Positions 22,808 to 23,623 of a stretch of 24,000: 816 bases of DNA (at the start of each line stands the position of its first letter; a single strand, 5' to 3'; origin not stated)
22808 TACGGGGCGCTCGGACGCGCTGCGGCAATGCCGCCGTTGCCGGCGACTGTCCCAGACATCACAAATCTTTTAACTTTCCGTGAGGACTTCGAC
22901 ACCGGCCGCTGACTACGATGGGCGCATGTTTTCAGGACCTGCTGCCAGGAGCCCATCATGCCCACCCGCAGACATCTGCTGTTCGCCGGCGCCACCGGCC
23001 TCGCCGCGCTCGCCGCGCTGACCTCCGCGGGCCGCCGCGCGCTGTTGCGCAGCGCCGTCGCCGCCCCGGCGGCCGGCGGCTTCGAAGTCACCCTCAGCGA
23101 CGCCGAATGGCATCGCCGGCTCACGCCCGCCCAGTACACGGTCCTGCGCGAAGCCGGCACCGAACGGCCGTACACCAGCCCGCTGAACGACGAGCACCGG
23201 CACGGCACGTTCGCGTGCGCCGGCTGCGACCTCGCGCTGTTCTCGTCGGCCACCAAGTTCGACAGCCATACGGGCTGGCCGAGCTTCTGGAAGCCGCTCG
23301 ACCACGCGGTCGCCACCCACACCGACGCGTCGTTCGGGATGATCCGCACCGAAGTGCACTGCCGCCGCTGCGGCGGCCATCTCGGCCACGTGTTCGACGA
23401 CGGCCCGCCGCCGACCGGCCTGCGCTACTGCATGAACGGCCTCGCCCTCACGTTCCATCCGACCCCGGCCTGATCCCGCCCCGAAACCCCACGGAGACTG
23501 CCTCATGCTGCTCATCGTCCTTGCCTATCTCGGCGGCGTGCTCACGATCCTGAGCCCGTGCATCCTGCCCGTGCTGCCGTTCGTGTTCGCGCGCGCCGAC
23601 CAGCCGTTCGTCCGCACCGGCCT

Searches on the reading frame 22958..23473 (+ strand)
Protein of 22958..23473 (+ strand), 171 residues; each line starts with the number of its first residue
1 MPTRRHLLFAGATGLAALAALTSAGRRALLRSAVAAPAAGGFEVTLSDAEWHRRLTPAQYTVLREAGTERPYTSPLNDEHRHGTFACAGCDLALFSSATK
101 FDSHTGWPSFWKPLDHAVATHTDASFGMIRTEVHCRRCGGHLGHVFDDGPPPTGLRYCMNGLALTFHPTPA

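Call 7: search_protein_families(library=pfam, proteins=[window:22958-23473:+], max_evalue=0.001)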
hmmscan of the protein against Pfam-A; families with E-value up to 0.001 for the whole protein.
window:22958-23473:+ (171 aa): 1 family
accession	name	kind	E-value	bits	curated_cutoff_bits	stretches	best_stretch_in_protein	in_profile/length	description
PF01641.26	SelR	-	7.8e-50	168.1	24.9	1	55-168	1-116/116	SelR domain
